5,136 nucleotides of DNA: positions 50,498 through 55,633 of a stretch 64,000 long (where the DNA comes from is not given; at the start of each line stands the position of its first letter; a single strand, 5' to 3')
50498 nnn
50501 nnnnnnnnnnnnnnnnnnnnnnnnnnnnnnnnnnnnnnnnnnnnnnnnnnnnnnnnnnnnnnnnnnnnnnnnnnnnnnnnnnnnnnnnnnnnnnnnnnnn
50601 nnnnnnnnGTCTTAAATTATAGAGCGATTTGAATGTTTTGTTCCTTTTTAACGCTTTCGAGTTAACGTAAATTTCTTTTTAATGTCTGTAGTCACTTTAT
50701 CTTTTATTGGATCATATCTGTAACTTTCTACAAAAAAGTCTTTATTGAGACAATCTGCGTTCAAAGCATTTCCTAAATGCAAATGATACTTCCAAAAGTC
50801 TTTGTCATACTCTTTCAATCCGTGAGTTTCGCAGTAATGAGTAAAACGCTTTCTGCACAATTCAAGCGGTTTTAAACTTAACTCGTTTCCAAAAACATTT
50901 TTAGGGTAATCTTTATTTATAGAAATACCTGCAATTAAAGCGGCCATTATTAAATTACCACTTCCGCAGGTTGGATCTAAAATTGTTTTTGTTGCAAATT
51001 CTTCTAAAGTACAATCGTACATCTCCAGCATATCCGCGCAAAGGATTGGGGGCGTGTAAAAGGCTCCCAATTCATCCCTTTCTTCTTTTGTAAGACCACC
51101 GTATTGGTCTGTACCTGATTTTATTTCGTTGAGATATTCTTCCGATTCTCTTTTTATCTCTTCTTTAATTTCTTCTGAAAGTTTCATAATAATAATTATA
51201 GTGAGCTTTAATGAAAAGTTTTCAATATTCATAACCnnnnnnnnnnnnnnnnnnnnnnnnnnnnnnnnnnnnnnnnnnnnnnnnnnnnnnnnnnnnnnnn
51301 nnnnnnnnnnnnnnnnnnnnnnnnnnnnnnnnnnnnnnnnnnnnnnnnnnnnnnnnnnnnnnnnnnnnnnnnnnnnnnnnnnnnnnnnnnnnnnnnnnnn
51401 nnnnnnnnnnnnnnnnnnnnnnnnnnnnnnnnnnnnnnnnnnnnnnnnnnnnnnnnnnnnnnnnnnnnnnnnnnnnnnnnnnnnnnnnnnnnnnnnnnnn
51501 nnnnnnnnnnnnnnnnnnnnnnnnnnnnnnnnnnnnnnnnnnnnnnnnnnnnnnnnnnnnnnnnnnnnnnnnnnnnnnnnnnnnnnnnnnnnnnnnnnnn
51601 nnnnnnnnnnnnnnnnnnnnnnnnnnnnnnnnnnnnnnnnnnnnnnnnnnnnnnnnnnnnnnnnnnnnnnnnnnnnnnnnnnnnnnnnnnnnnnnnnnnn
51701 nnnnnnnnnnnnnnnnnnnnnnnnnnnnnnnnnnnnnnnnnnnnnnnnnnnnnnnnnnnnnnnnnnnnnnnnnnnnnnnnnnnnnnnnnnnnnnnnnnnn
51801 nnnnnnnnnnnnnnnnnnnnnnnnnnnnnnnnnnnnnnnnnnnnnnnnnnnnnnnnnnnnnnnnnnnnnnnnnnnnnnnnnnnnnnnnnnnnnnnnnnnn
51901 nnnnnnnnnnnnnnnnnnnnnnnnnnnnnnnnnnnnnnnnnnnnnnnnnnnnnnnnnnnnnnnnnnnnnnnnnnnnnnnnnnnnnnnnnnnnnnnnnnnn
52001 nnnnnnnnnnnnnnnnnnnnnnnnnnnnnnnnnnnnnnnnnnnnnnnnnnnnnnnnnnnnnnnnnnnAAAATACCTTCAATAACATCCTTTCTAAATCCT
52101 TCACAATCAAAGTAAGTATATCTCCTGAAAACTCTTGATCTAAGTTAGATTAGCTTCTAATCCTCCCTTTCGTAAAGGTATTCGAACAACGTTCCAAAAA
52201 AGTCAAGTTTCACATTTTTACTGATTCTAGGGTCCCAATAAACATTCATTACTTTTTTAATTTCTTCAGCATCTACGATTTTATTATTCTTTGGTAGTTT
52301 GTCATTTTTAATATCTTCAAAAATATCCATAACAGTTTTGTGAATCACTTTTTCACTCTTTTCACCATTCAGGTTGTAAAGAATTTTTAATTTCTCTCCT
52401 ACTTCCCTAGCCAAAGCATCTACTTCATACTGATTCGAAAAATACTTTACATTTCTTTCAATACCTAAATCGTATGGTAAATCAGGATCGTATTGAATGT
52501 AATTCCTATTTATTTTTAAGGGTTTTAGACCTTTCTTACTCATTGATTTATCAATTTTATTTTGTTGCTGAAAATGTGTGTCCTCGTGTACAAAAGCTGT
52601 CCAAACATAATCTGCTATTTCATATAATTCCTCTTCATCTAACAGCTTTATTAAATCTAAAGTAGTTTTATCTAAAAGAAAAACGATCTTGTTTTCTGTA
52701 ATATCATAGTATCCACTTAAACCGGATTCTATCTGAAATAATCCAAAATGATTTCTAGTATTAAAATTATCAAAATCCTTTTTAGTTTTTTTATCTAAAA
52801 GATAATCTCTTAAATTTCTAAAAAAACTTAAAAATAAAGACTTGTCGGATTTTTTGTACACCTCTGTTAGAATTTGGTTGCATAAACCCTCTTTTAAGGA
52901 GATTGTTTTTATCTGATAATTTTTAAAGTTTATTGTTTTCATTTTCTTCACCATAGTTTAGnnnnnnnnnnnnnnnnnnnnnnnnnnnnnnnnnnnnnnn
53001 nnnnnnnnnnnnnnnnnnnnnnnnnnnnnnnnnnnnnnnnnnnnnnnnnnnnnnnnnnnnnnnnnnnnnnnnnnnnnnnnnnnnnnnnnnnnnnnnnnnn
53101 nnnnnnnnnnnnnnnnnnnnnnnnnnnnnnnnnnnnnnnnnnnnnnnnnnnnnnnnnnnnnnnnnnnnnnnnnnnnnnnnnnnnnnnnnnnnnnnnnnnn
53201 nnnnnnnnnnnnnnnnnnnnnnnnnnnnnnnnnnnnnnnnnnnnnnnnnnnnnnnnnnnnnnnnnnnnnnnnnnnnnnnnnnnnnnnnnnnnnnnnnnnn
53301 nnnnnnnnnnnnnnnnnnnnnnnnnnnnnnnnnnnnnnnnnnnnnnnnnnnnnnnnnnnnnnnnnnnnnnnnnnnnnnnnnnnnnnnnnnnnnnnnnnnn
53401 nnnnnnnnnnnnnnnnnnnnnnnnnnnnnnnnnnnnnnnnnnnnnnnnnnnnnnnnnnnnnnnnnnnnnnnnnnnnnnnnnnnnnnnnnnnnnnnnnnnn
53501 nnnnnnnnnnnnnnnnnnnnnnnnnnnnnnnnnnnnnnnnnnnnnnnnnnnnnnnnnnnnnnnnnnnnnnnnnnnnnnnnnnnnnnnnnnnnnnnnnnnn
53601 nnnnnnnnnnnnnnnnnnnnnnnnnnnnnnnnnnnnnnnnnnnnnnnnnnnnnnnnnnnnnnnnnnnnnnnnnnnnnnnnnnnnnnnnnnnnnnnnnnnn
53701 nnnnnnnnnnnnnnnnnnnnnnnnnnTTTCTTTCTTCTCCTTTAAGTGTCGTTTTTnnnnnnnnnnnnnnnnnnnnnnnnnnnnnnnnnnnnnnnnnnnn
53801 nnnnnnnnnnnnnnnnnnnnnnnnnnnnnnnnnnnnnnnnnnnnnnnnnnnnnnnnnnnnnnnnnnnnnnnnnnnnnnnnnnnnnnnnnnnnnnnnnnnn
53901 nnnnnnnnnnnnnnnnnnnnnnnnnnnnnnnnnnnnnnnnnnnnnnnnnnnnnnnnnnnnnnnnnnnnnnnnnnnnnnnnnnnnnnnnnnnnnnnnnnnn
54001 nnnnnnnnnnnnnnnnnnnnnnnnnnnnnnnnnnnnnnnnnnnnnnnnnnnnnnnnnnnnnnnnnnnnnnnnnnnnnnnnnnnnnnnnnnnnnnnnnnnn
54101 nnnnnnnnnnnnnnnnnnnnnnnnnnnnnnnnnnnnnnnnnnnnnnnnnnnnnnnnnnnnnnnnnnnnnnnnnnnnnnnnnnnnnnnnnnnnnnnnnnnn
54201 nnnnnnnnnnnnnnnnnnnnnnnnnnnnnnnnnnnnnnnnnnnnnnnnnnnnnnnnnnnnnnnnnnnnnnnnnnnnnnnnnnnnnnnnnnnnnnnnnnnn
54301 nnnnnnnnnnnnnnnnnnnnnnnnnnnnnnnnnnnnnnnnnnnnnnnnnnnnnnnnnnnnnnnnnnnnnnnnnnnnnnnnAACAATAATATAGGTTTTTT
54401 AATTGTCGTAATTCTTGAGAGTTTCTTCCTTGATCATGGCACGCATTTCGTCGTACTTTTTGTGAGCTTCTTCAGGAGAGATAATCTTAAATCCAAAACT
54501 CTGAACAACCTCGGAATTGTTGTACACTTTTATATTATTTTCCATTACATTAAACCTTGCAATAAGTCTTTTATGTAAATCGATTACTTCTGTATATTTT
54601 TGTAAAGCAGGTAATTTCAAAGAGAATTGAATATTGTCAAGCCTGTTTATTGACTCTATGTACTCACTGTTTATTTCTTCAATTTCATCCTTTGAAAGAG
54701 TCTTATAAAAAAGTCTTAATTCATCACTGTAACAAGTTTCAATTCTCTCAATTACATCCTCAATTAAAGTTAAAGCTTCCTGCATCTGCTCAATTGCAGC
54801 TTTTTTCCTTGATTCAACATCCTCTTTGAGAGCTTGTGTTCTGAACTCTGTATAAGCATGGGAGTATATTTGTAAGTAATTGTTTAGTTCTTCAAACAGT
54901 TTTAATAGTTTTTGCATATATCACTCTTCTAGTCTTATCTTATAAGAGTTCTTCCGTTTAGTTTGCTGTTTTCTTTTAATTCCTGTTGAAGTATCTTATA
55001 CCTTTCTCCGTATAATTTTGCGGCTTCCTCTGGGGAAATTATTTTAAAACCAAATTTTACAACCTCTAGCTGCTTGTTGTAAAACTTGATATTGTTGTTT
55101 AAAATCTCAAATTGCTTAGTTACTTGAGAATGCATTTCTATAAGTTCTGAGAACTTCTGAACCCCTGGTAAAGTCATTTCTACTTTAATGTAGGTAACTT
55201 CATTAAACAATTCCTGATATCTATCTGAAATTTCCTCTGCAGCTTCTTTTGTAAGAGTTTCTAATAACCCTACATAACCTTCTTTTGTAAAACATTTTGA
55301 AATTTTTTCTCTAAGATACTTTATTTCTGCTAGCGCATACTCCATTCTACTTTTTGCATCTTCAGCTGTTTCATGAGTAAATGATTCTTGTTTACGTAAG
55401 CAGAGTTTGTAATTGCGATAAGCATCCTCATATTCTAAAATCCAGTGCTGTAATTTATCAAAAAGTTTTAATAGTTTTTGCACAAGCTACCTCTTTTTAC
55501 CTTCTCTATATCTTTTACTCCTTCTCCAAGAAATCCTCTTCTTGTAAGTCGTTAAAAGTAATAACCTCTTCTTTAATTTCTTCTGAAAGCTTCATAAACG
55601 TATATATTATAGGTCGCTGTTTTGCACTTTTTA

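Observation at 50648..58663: Leftward accessory island: split gamma-class methyltransferase, an HExxH protein and two paralog pairs between dut and the helicase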

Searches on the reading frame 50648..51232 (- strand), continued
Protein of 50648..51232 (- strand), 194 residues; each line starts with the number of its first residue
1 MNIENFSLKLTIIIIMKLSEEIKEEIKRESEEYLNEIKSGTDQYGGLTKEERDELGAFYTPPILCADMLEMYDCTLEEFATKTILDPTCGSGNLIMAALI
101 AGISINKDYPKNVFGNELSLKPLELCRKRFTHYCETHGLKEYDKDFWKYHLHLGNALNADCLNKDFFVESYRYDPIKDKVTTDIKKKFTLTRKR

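Call 93: find_related_loci(query=A2, collection=genome_contigs, flank=6000)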
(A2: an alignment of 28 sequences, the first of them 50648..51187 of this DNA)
Query A2 (179 aa) in genome_contigs; peptide patterns used: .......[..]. (x = any residue, [..] = any of these).
600 stretches matched a pattern (row limit reached: there are more); 39 encode a relative of the query (tblastn E <= 1e-3); 39 distinct loci.
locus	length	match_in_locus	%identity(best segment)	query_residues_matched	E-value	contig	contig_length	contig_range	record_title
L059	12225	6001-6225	36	19-84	8e-8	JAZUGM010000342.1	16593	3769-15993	MAG: Thermoguttaceae bacterium isolate T1900045285_TH20190055.MAGScoT_cleanbin_000039 SGB_5988_k141_2501306, whole genom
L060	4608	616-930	29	7-112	8e-8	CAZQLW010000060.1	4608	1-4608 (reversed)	MAG TPA_asm: uncultured Methanosarcinales archaeon isolate SRP077602_co2_353 genome assembly, contig: NODE_27799_length_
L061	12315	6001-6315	29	7-112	1e-7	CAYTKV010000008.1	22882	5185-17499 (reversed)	MAG TPA_asm: Candidatus Woesearchaeota archaeon isolate SRP269290_co3_959 genome assembly, contig: NODE_2182_length_2288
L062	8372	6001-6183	36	35-98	1e-7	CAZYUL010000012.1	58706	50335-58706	MAG TPA_asm: uncultured Gemmatimonas sp. isolate SRP329715_co2_29 genome assembly, contig: NODE_1079_length_58706_cov_20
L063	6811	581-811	31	32-112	3e-7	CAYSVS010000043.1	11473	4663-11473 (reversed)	MAG TPA_asm: uncultured Methanosarcinales archaeon isolate SRP141376_co4_88 genome assembly, contig: NODE_9359_length_11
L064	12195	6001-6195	34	33-104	1e-6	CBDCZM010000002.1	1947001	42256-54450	MAG: Flavobacteriales bacterium isolate 1536215c-0b24-46d4-9d71-71e357b63602 genome assembly, contig: contig_2, whole ge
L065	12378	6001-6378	29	30-152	2e-6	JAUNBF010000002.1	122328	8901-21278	MAG: Planctomycetia bacterium isolate S1R_St_26 NODE_22_length_122328_cov_22.576489, whole genome shotgun sequence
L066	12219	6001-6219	32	37-117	2e-6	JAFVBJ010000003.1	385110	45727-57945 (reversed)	Candidatus Saccharibacteria bacterium isolate RGIG5016 Roe_deer_Rumen-5__c4791, whole genome shotgun sequence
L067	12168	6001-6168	40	29-85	2e-6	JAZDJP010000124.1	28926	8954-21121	MAG: Planctomycetota bacterium isolate MEGAHIT-group-0.494 k141_15535757, whole genome shotgun sequence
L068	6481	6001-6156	40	32-83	3e-6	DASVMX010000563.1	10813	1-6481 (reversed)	MAG TPA_asm: Ktedonobacteraceae bacterium isolate SMAG_U3111 k141_321179, whole genome shotgun sequence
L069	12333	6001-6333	26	36-151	4e-6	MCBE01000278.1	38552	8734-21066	Candidatus Altiarchaeales archaeon WOR_SM1_SCG NODE_7_length_38552_cov_3689.17_ID_47, whole genome shotgun sequence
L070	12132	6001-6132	43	37-85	3e-6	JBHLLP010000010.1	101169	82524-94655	MAG: Candidatus Hermodarchaeota archaeon isolate DZ1M.92 DZ1M.92@490, whole genome shotgun sequence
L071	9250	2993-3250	29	41-128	5e-6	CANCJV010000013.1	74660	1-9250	MAG: Synechococcaceae bacterium isolate JR-MC-G-240519-98 genome assembly, contig: JR-MC-G-240519-C412, whole genome sho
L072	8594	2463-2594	42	41-83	5e-6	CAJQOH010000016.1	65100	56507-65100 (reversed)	MAG: uncultured Flavobacteriales bacterium isolate 10_20180522_Bin_141_sub_1 genome assembly, contig: c_000007457801, wh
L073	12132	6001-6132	44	41-84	4e-6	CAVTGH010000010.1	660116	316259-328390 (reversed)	MAG: uncultured Acidobacteriaceae bacterium isolate MFD09222.bin.1.109 genome assembly, contig: contig_68774, whole geno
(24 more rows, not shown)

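Call 99: search_protein_families(library=ncbifam, proteins=[window:50648-51187:-], max_evalue=0.01)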
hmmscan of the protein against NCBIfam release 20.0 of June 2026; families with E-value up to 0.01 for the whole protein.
window:50648-51187:- (179 aa): 2 families
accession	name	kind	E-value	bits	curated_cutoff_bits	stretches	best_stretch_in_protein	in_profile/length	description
TIGR02987.1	met_A_Alw26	exception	9.5e-08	31.2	353.5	1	40-117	3-85/523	Alw26I/Eco31I/Esp3I family type II restriction adenine-specific DNA-methyltransferase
NF047738.1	antiphage_MADS2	equivalog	0.00023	19.6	720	1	37-122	307-387/654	methylation-associated defense system DNA methyltransferase MAD2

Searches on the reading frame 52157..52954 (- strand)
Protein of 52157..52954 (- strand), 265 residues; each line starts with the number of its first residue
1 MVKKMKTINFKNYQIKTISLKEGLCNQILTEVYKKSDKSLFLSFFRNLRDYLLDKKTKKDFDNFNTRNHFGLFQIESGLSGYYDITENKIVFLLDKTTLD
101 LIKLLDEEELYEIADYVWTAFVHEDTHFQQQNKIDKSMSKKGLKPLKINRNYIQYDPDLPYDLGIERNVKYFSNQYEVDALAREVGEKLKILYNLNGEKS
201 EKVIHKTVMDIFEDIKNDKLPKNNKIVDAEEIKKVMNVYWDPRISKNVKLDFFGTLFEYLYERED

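Call 3: search_protein_families(library=pfam, proteins=[window:52157-52954:-], max_evalue=0.1)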
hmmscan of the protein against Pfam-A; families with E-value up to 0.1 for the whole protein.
window:52157-52954:- (265 aa): 2 families
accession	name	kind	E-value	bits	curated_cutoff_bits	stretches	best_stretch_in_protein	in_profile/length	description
PF09299.17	Mu-transpos_C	-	0.081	13.4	21.7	0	169-195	17-43/61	Mu transposase, C-terminal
PF09358.15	E1_UFD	-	0.096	13.8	25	0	163-230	10-77/93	Ubiquitin fold domain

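Call 4: search_protein_families(library=phrogs, proteins=[window:52157-52954:-], max_evalue=0.01)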
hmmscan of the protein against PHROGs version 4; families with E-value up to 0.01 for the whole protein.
window:52157-52954:- (265 aa): 0 families

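Call 6: search_protein_families(library=padloc, proteins=[window:52157-52954:-], max_evalue=0.01)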
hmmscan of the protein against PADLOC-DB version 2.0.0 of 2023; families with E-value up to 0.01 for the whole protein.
window:52157-52954:- (265 aa): 0 families

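Call 51: search_protein_representatives(protein=window:52157-52954:-)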
Query: 265 residues. Proteins with E-value up to 0.001 (for the whole library): 24; up to 1e-10: 18; up to 1e-30: 5. The best 24 are listed.
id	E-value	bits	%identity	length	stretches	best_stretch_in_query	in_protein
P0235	4.0e-94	331.6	60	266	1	3-264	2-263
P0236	4.6e-47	177.5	45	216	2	168-264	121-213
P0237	1.2e-42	163.0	88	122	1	5-90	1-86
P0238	8.1e-39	150.4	41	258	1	14-264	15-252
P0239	1.3e-31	126.9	54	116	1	149-262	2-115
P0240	2.7e-29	119.3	40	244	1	16-262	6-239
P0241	4.6e-26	108.7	82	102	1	5-73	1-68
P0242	3.6e-20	89.4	35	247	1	3-264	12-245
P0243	5.5e-20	88.7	35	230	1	22-261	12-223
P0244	2.8e-18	83.1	34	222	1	28-248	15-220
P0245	4.0e-18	82.6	38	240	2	23-136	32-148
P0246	6.8e-18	81.9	36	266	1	9-260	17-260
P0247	3.2e-15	73.1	34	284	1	27-262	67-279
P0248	6.3e-15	72.1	37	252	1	29-265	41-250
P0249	1.8e-14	70.7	33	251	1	29-264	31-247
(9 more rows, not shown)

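Call 62: search_solved_structures(query=A3, max_evalue=10, show_alignments=2)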
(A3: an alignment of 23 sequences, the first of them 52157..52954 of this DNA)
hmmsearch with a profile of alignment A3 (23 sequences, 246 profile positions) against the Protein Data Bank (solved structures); distinct sequences matched with E-value up to 10: 3.
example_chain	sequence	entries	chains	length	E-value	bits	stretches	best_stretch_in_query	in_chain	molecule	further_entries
8th8_I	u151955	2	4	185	0.021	17.8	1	5-124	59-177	EF-hand calcium-binding domain protein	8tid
6swg_C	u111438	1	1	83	0.12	15.3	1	8-64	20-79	Protein TASOR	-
5dlq_B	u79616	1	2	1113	2.6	10.9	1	41-137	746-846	Exportin-4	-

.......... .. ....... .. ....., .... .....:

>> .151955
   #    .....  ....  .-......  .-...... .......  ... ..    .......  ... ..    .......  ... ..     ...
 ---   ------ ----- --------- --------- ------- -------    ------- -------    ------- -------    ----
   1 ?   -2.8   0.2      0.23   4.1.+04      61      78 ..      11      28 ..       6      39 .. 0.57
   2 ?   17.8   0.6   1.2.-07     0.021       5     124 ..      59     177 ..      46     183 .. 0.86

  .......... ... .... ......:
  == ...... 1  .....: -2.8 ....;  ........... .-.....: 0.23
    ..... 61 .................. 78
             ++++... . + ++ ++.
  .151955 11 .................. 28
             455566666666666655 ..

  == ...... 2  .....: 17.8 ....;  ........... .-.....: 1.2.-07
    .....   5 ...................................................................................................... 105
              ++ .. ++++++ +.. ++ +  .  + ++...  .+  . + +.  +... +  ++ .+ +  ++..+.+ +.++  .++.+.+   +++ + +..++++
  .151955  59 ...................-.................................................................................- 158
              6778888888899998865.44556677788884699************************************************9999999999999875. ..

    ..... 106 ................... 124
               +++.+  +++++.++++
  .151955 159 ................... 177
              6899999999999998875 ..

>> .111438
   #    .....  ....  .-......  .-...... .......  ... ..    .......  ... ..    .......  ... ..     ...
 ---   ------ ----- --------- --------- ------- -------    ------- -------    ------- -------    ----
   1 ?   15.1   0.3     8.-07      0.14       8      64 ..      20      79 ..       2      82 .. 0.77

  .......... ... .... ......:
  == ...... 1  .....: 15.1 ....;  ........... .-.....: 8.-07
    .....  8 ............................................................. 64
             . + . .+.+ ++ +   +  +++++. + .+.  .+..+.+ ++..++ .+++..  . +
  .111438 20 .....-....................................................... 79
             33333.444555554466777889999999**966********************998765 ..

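Call 74: search_protein_families(library=pfam, alignment_id=A3, max_evalue=0.05)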
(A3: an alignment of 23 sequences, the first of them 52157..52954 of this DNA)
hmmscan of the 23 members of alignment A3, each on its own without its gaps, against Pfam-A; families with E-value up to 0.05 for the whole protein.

A. member 1, window:52157-52954:- (265 aa): 0 families

B. families by the number of members that match (of 23 scanned): 9 families
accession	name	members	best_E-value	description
PF13812.12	PPR_3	1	0.00074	Pentatricopeptide repeat domain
PF25711.1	crAss_THB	1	0.00089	Crassvirus tail hub protein B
PF09299.17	Mu-transpos_C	1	0.0018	Mu transposase, C-terminal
PF12460.14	MMS19_C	1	0.0027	RNAPII transcription regulator C-terminal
PF19572.5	PorV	1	0.0071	Type IX secretion system protein PorV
PF03051.21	Peptidase_C1_2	1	0.0099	Peptidase C1-like family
PF09050.15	SNN_linker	1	0.012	Stannin unstructured linker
PF09128.16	RGS-like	1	0.013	Regulator of G protein signalling-like domain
PF23109.1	ARCH_RTEL1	1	0.032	RTEL1 helicase, ARCH domain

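Call 81: predict_structure(alignment_id=A7)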
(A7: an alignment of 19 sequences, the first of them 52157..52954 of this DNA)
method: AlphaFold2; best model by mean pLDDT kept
length: 265 residues; sequences in the alignment: 19
mean_pLDDT: 82.9   pTM: 0.78
mean pLDDT of the five models: 82.9, 82.9, 80.9, 79.7, 79.6
residues with pLDDT >= 90: 148; 70-90: 65; 50-70: 25; < 50: 27
segments of 3 or more residues with pLDDT < 50: 1-18, 25-31
pLDDT, mean of each block of 10 residues (from residue 1): 38 46 48 67 95 97 94 92 88 94 94 88 88 59 63 86 95 92 94 88 92 93 84 94 95 93 76
secondary structure, 60 per line:
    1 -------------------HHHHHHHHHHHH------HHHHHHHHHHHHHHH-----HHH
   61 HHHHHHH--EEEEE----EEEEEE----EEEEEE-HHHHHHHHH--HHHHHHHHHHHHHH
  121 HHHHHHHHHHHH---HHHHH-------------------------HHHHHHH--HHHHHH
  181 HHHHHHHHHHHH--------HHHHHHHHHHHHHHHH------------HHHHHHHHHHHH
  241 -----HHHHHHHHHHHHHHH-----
elements in order: H20-31 H38-52 H58-67 E70-74 E79-84 E89-94 H96-104 H107-132 H136-140 H166-172 H175-192 H201-216 H229-240 H246-260

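Call 99: search_protein_families(library=ncbifam, proteins=[window:52157-52954:-], max_evalue=0.01)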
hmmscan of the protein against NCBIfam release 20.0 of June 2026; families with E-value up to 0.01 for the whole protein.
window:52157-52954:- (265 aa): 0 families

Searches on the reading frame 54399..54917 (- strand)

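Call 3: search_protein_families(library=pfam, proteins=[window:54399-54917:-], max_evalue=0.1)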
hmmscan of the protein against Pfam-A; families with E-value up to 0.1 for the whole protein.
window:54399-54917:- (172 aa): 2 families
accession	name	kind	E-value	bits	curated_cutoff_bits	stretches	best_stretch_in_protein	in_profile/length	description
PF07739.18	TipAS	-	0.0058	17.6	23.8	0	72-123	23-75/117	TipAS antibiotic-recognition domain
PF11099.14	M11L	-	0.07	13.9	26.9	1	33-118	12-98/160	Apoptosis regulator M11L like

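Call 4: search_protein_families(library=phrogs, proteins=[window:54399-54917:-], max_evalue=0.01)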
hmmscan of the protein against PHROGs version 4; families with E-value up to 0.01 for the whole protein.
window:54399-54917:- (172 aa): 0 families

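Call 6: search_protein_families(library=padloc, proteins=[window:54399-54917:-], max_evalue=0.01)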
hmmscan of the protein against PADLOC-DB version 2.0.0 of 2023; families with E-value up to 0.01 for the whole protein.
window:54399-54917:- (172 aa): 0 families

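Call 99: search_protein_families(library=ncbifam, proteins=[window:54399-54917:-], max_evalue=0.01)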
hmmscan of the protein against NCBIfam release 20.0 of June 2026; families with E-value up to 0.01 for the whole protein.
window:54399-54917:- (172 aa): 1 family
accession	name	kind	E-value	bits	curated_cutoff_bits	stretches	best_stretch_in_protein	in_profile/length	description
TIGR01987.1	HI0074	subfamily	0.0087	16.1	55.8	0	30-90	5-65/123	HI0074 family nucleotidyltransferase substrate-binding subunit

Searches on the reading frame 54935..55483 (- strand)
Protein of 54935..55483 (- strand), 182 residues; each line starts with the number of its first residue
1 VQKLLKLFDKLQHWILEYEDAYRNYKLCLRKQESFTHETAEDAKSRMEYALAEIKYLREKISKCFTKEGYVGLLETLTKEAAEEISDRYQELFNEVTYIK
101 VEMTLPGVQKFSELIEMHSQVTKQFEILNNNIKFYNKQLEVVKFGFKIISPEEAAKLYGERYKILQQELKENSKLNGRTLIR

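Call 3: search_protein_families(library=pfam, proteins=[window:54935-55483:-], max_evalue=0.1)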
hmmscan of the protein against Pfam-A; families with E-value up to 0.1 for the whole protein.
window:54935-55483:- (182 aa): 0 families

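Call 4: search_protein_families(library=phrogs, proteins=[window:54935-55483:-], max_evalue=0.01)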
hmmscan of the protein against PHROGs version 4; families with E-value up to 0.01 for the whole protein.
window:54935-55483:- (182 aa): 0 families

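Call 6: search_protein_families(library=padloc, proteins=[window:54935-55483:-], max_evalue=0.01)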
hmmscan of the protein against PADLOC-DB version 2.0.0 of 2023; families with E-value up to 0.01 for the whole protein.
window:54935-55483:- (182 aa): 0 families

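Call 99: search_protein_families(library=ncbifam, proteins=[window:54935-55483:-], max_evalue=0.01)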
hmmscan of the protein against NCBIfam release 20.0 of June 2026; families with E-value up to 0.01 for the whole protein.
window:54935-55483:- (182 aa): 1 family
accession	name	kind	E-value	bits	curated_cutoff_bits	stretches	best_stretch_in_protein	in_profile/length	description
NF005054.0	PRK06462.1-4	equivalog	0.0028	16.8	309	1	95-171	124-203/318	asparagine synthetase A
